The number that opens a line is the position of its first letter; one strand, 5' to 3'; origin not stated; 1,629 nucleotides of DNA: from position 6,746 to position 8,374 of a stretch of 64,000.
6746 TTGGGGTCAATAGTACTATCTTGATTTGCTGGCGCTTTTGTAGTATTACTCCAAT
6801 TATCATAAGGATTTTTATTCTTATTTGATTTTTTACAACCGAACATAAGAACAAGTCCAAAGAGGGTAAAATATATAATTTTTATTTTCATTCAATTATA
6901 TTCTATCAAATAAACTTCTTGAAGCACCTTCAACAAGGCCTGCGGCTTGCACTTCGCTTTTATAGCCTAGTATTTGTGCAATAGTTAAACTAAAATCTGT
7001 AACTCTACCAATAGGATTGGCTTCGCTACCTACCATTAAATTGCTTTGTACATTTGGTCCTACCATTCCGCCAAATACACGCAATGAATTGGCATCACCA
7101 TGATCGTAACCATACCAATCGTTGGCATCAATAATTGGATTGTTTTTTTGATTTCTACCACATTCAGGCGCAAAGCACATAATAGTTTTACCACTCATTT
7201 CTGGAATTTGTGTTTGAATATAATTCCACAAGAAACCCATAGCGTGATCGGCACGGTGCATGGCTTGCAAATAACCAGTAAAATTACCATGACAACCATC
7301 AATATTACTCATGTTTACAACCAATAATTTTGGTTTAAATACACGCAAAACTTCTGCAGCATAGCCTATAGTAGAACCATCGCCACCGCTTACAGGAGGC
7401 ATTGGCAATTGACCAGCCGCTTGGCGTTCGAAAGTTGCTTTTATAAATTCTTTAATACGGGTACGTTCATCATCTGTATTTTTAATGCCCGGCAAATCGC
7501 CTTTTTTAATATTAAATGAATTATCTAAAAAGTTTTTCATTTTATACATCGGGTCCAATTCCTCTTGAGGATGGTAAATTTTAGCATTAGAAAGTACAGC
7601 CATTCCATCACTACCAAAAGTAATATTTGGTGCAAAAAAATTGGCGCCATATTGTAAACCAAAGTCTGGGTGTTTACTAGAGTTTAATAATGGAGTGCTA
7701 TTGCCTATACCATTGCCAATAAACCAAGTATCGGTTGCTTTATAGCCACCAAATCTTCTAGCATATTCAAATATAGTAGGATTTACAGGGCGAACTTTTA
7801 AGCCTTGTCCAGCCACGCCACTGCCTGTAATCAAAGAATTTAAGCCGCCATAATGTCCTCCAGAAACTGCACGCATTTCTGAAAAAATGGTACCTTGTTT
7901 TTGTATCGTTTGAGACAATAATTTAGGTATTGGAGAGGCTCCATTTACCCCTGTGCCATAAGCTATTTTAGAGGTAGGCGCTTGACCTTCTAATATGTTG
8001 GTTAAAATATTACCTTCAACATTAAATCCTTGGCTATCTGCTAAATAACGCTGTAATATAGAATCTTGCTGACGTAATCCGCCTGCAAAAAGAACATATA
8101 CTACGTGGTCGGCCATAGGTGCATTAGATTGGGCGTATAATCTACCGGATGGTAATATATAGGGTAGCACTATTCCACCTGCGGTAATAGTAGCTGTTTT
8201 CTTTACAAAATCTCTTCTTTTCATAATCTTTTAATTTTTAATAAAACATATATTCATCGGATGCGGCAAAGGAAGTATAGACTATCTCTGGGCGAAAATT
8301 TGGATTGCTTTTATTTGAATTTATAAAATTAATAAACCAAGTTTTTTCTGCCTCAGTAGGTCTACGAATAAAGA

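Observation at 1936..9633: Six-gene lipoprotein / Tat-enzyme / haem-motif operon ending in a giant T9SS surface protein: a possible Bacteroidota counterpart of the planctomycete PSCyt/PSD + DUF1501 pair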

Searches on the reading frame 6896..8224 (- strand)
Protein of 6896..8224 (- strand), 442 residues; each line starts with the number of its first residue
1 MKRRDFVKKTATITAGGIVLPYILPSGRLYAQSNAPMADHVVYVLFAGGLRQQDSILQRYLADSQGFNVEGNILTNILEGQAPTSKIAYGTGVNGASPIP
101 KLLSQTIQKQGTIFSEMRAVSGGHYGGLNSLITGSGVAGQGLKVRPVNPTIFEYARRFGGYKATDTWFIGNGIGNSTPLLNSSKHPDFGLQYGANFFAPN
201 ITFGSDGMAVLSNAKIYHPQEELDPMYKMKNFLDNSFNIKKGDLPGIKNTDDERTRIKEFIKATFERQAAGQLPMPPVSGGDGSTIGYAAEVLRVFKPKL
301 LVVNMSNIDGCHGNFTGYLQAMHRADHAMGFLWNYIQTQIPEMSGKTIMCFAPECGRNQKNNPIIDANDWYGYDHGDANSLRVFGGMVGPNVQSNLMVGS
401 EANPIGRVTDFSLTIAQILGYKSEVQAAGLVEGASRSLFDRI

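Call 4: search_protein_families(library=pfam, proteins=[window:6896-8224:-], max_evalue=0.1)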
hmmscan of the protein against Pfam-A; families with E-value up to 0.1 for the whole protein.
window:6896-8224:- (442 aa): 0 families

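Call 5: search_protein_families(library=ncbifam, proteins=[window:6896-8224:-], max_evalue=0.1)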
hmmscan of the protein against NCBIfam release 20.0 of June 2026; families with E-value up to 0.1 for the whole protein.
window:6896-8224:- (442 aa): 1 family
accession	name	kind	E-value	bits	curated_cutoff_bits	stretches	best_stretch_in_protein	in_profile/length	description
TIGR01409.1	TAT_signal_seq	domain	0.047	14.1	16.7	0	3-21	3-21/29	twin-arginine translocation signal domain-containing protein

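Call 6: find_homologous_proteins(query=window:6896-8224:-)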
Query window:6896-8224:- (442 aa): 1045 proteins with E <= 0.001 among 6772 candidates; the best 120 are listed.
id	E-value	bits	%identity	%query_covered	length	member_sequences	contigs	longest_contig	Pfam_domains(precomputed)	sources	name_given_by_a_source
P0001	0.0e+0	1008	100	100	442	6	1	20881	-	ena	-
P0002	2.4e-287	971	95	100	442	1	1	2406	-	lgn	-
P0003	1.7e-283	958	93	100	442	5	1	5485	-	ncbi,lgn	-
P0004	6.3e-262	887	85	100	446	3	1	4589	-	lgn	-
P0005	7.3e-260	880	85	100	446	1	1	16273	-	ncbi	-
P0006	2.6e-258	875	83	100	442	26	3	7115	-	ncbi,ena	-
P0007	7.7e-258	874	83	100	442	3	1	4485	-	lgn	-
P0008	4.6e-257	871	83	100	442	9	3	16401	-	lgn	-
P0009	2.2e-256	869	83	100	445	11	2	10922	-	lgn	-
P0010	4.8e-255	865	83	100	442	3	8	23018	-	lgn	-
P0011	5.8e-255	864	83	100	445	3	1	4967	-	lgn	-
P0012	2.5e-253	859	83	100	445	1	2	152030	-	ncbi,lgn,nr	ncbi:MAG: hypothetical protein PSX81_15245 [bacterium]|nr:hypothetical protein [bacterium]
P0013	1.1e-251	854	82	100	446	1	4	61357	-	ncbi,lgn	-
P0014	4.6e-251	851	83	100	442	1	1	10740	-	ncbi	-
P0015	1.1e-250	850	81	100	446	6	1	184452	-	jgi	jgi:hypothetical protein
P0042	1.0e-201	689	67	100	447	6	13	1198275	-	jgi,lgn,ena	-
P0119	2.0e-175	602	60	100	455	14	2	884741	-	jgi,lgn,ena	-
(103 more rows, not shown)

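Call 7: search_solved_structures(query=window:6896-8224:-, max_evalue=10)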
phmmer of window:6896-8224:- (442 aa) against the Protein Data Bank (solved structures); distinct sequences matched with E-value up to 10: 0.

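Call 11: search_solved_structures(query=A1, max_evalue=10, show_alignments=2)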
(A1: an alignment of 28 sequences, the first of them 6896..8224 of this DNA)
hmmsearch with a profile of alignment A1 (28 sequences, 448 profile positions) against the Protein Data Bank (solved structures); distinct sequences matched with E-value up to 10: 5.
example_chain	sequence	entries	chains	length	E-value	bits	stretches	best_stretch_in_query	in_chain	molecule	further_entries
7yva_A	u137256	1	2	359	0.25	13.1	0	19-101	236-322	Candida albicans Fructose-1,6-bisphosphate aldolase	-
7v6g_A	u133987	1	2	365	0.25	13.1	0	19-101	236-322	Fructose-bisphosphate aldolase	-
6lnk_A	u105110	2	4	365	0.26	13.1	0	19-101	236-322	Fructose-bisphosphate aldolase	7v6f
9vj3_A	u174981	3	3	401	1.1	11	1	55-97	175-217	Inositol phosphorylceramide synthase catalytic subunit AUR1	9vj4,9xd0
9ivc_A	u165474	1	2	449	1.3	10.8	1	55-97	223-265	Inositol phosphorylceramide synthase catalytic subunit AUR1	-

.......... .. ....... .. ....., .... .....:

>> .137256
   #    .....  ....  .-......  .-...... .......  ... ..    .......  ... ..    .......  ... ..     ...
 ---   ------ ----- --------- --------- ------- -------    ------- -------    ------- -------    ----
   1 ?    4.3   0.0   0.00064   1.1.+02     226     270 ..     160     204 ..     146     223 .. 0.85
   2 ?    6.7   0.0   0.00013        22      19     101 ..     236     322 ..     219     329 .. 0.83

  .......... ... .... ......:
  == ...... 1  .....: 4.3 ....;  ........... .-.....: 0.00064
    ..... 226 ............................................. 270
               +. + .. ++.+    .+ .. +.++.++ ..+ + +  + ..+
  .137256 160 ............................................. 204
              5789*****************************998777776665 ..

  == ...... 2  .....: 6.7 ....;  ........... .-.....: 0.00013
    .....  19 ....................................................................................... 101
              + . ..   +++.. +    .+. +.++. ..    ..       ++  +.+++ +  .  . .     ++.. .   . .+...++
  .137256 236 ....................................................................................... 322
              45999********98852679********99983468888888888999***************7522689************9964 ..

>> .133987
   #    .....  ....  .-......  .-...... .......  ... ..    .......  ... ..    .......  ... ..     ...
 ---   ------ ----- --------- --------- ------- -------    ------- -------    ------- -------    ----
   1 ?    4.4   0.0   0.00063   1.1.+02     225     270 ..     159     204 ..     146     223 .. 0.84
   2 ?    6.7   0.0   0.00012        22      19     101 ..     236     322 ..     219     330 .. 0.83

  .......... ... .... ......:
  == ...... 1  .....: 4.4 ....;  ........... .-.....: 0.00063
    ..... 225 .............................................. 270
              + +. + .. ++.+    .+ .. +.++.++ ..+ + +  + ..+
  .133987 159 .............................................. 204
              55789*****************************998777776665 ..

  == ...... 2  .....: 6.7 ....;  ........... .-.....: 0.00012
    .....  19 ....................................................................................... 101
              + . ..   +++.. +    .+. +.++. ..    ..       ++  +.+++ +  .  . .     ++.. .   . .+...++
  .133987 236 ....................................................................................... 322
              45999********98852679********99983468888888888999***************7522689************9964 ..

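Call 18: search_protein_families(library=pfam, alignment_id=A1, max_evalue=1)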
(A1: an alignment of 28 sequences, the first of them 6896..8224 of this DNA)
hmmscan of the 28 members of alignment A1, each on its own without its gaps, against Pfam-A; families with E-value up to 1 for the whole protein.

A. member 1, window:6896-8224:- (442 aa): 0 families

B. families by the number of members that match (of 28 scanned): 7 families
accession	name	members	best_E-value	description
PF10518.14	TAT_signal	3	0.00053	TAT (twin-arginine translocation) pathway signal sequence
PF00884.28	Sulfatase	2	0.011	Sulfatase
PF01663.27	Phosphodiest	1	0.00022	Type I phosphodiesterase / nucleotide pyrophosphatase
PF00350.29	Dynamin_N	1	0.017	Dynamin family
PF06183.18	DinI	1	0.12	DinI-like family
PF03628.18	PapG_C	1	0.14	PapG chaperone-binding domain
PF05347.21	Complex1_LYR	1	0.38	Complex 1 protein (LYR family)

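Call 19: find_encoding_contigs(protein=P0042, flank=10000, max_places=2)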
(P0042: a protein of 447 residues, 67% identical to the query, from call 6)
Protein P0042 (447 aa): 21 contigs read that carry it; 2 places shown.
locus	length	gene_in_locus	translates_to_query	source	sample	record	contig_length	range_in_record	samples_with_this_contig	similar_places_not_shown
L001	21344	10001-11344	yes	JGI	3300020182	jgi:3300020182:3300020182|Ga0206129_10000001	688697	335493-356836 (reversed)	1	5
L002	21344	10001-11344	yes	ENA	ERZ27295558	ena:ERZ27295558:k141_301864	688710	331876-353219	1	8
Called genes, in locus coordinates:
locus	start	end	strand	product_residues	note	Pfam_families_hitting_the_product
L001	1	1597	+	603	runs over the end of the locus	PF02518:HATPase_c (weak), PF13589:HATPase_c_3, PF00183:HSP90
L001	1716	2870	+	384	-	PF00155:Aminotran_1_2, PF01053:Cys_Met_Meta_PP (faint)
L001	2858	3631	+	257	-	PF00795:CN_hydrolase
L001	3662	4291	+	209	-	PF14127:DUF4294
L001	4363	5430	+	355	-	PF18174:HU-CCDC81_bac_1, PF18175:HU-CCDC81_bac_2, PF05036:SPOR (weak)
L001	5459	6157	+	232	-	PF01618:MotA_ExbB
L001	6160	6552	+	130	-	PF02472:ExbD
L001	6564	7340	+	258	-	-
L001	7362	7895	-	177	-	-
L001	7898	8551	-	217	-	PF01144:CoA_trans, PF13336:AcetylCoA_hyd_C (faint)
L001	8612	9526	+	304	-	PF00427:PBS_linker_poly (faint)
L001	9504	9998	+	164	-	-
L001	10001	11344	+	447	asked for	-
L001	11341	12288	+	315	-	-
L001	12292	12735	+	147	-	-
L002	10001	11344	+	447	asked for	-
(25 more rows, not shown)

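Call 20: find_encoding_contigs(protein=P0119, flank=10000, max_places=2)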
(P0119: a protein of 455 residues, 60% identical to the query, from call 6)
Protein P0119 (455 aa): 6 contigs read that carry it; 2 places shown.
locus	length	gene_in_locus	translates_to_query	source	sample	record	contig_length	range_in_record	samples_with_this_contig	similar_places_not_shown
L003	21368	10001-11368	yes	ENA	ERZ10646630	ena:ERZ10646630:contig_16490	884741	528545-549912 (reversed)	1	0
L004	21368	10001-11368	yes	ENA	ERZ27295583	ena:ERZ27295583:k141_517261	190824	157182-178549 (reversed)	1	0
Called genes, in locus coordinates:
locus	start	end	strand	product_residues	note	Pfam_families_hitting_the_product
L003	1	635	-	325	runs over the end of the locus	PF13793:Pribosyltran_N, PF00156:Pribosyltran, PF14572:Pribosyl_synth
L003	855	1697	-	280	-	PF14054:DUF4249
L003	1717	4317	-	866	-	PF13715:CarbopepD_reg_2 (weak), PF07715:Plug (weak), PF00593:TonB_dep_Rec_b-barrel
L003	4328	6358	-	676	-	PF00270:DEAD (faint), PF04851:ResIII, PF17757:UvrB_inter, PF27431:UvrB_3rd, PF00271:Helicase_C, PF12344:UvrB, PF02151:UVR (weak)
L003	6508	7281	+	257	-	-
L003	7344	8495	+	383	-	PF04413:Glycos_transf_N, PF00534:Glycos_transf_1 (weak)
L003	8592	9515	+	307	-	-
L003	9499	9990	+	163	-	-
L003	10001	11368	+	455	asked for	-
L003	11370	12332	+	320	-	-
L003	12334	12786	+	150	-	-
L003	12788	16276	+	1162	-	PF00431:CUB, PF13585:CHU_C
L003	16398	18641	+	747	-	PF07715:Plug, PF00593:TonB_dep_Rec_b-barrel, PF14905:OMP_b-brl_3 (weak)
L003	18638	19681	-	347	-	PF01820:Dala_Dala_lig_N, PF02222:ATP-grasp, PF02786:CPSase_L_D2, PF07478:Dala_Dala_lig_C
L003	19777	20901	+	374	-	PF05222:AlaDh_PNT_N, PF01262:AlaDh_PNT_C, PF02826:2-Hacid_dh_C (weak)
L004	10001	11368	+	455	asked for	-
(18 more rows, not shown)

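Call 22: predict_structure(alignment_id=A1)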
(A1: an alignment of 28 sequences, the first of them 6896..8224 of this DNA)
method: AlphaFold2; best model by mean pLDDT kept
length: 442 residues; sequences in the alignment: 28
mean_pLDDT: 77.6   pTM: 0.82
mean pLDDT of the five models: 77.6, 76.8, 75.0, 73.7, 69.9
residues with pLDDT >= 90: 157; 70-90: 160; 50-70: 56; < 50: 69
segments of 3 or more residues with pLDDT < 50: 1-5, 7-25, 27-32, 173-176, 213-245
pLDDT, mean of each block of 10 residues (from residue 1): 47 40 41 78 85 56 71 87 76 74 95 92 77 77 76 94 91 55 86 82 66 43 43 41 54 84 86 85 89 96 83 76 91 97 98 84 74 77 94 94 92 97 94 94 93
secondary structure, 60 per line:
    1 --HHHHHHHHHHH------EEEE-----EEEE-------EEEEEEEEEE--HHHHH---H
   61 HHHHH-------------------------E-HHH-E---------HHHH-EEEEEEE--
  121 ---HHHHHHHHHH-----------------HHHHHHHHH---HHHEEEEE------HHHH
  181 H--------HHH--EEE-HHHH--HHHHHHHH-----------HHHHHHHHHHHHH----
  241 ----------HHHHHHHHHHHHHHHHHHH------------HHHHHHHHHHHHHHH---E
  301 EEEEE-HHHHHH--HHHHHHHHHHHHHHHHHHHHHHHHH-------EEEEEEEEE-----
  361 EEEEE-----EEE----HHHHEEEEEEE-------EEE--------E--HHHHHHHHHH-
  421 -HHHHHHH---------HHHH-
elements in order: H3-13 E20-23 E29-32 E40-49 H52-56 H60-65 H107-110 E112-118 H124-133 H151-159 E166-170 H177-181 E195-197 H199-202 H205-212 H224-236 H251-269 H282-296 E300-305 H307-312 H315-339 E347-355 E361-365 E371-373 H378-381 E382-388 E396-398 H410-419 H422-428 H438-441

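Call 24: search_protein_representatives(alignment_id=A1)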
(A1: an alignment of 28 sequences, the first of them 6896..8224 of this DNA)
Query: 28 sequences, 448 profile positions. Proteins with E-value up to 0.001 (for the whole library): 840; up to 1e-10: 327; up to 1e-30: 60. The best 150 are listed.
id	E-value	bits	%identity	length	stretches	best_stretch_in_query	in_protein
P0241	5.1e-182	621.9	-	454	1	1-447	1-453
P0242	5.0e-153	526.3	-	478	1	1-446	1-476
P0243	2.6e-139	481.1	-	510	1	1-434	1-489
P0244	1.0e-122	426.5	-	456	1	1-435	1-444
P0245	2.0e-116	405.7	-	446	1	1-437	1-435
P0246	1.3e-99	350.3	-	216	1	233-448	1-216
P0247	3.9e-95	335.5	-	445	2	258-448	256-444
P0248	5.1e-88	312.1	-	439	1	1-432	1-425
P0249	1.8e-80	287.2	-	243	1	1-179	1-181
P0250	3.7e-77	276.3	-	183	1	265-448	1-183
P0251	3.2e-73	263.3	-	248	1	173-398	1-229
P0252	6.1e-73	262.4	-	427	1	1-432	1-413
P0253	2.3e-70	253.9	-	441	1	1-427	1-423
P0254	8.4e-70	252.0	-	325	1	126-438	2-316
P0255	2.1e-67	244.1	-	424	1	13-427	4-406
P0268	6.3e-47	176.6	-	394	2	109-436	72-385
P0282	4.5e-38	147.5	-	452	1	30-423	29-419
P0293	3.4e-33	131.4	-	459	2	126-432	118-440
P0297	4.0e-32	127.8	-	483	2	282-430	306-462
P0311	2.3e-27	112.1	-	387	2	96-428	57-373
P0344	3.8e-22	95.0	-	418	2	103-414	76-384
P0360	6.6e-21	90.9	-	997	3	275-368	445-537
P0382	9.9e-19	83.7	-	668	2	285-430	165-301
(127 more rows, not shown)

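Call 25: search_protein_families(library=pfam, proteins=[P0243, P0252, P0268, P0282, P0293, P0297, P0311, P0344, P0360, P0382], max_evalue=0.01)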
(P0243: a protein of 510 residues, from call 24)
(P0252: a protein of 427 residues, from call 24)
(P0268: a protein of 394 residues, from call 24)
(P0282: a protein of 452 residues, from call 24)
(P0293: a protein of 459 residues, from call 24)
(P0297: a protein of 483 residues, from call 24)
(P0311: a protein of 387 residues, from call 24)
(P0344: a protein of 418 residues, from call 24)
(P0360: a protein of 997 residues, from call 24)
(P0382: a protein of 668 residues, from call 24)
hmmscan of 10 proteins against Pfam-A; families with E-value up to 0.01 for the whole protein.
P0243 (510 aa): 0 families

P0252 (427 aa): 0 families

P0268 (394 aa): 1 family
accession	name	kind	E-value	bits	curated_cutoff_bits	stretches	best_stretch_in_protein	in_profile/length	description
PF07394.17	DUF1501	-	0.0032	17.1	27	0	302-330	287-315/390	Protein of unknown function (DUF1501)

P0282 (452 aa): 0 families

P0293 (459 aa): 0 families

P0297 (483 aa): 1 family
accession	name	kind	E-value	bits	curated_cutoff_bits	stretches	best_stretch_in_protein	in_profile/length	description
PF10518.14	TAT_signal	-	0.00067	19.9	22.7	1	4-20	3-19/21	TAT (twin-arginine translocation) pathway signal sequence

P0311 (387 aa): 0 families

P0344 (418 aa): 2 families
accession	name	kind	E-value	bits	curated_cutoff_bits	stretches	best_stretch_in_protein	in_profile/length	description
PF01676.23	Metalloenzyme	-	0.00082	19.4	24.3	1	262-332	135-201/252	Metalloenzyme superfamily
PF01663.27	Phosphodiest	-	0.0025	17.9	23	1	160-336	92-224/342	Type I phosphodiesterase / nucleotide pyrophosphatase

P0360 (997 aa): 2 families
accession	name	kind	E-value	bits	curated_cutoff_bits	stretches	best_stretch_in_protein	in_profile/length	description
PF14522.11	Cytochrome_C7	-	0.0012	19.1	24.8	0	929-973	6-52/67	Cytochrome c7 and related cytochrome c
PF14537.11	Cytochrom_c3_2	-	0.0015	19.4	25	1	930-979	1-43/79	Cytochrome c3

P0382 (668 aa): 4 families
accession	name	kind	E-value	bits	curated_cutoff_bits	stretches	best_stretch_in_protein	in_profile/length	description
PF01663.27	Phosphodiest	-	3.4e-12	47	23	1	34-246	1-224/342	Type I phosphodiesterase / nucleotide pyrophosphatase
PF01676.23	Metalloenzyme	-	1.6e-11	44.7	24.3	1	168-298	132-250/252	Metalloenzyme superfamily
PF00884.28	Sulfatase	-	2.3e-11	44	25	1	33-297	2-300/301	Sulfatase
PF13088.12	BNR_2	-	0.00072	19.4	31.4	1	407-581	28-207/277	BNR repeat-like domain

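Call 26: fold_search(model_id=the predicted structure, library=pdb)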
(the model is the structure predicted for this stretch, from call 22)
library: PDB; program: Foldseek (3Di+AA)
matches with E <= 10: 594; with E <= 0.001: 286
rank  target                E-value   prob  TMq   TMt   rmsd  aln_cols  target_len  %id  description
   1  1p49                  5.9e-09  1.00  0.44  0.36  14.2       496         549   13  Structure of Human Placental Estrone/DHEA Sulfatase (released 2003-08-12)
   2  8eg3                  4.5e-08  1.00  0.46  0.37  16.7       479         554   12  Structure of human placental steroid (estrone/DHEA) sulfatase at 2.0 angstrom resolution (released 2022-12-07)
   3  7ebq                  8.3e-08  1.00  0.37  0.32  17.1       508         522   12  The structural analysis of A.Muciniphila sulfatase (released 2022-03-16)
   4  7ebp_A                8.8e-08  1.00  0.37  0.32  18.4       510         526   12  The structural analysis of A.Muciniphila sulfatase (released 2022-03-30)
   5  9hh2_A                1.1e-07  1.00  0.39  0.38   9.9       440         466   11  Crystal structure of the family S1_19 carrageenan sulfatase ZgCgsA from Zobellia galactanivorans in complex with hybri (released 2025-06-04)
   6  6b0j_A                2.9e-07  1.00  0.42  0.41  10.1       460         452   12  Crystal structure of Ps i-CgsB in complex with k-i-k-neocarrahexaose (released 2018-03-14)
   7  6b0j_B                3.3e-07  1.00  0.42  0.41  10.1       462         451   12  Crystal structure of Ps i-CgsB in complex with k-i-k-neocarrahexaose (released 2018-03-14)
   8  9hh3_A                4.7e-07  1.00  0.40  0.38  10.3       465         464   12  Structure of the apo ZgCgsA carrageenan-sulfatase (S1_19) from the marine bacterium Zobellia galactanivorans (released 2025-06-04)
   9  3lxq_B                5.3e-07  1.00  0.40  0.43  12.4       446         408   11  The Crystal Structure of a Protein in the Alkaline Phosphatase Superfamily from Vibrio parahaemolyticus to 1.95A (released 2010-03-09)
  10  6bia_B                8.1e-07  1.00  0.39  0.38  11.1       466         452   12  Crystal structure of Ps i-CgsB (released 2018-03-14)
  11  9hh4_C                1.1e-06  1.00  0.38  0.37  10.0       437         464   12  Crystal structure of the family S1_19 carrageenan sulfatase ZgCgsA from Zobellia galactanivorans in complex with hybri (released 2025-06-04)
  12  9hh2_B                1.1e-06  1.00  0.40  0.38  10.5       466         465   12  Crystal structure of the family S1_19 carrageenan sulfatase ZgCgsA from Zobellia galactanivorans in complex with hybri (released 2025-06-04)
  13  8di0_A                1.2e-06  1.00  0.42  0.42  10.1       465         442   13  Bfo2290: Tannerella forsythia chondroitin sulfate A sulfatase (released 2022-08-17)
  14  6bia_A                1.3e-06  1.00  0.40  0.40  10.6       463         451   12  Crystal structure of Ps i-CgsB (released 2018-03-14)
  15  9koq_B                1.5e-06  1.00  0.44  0.41  10.5       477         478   11  Crystal structure of an Arylsulfatase from Enterococcus faecium (released 2025-07-30)
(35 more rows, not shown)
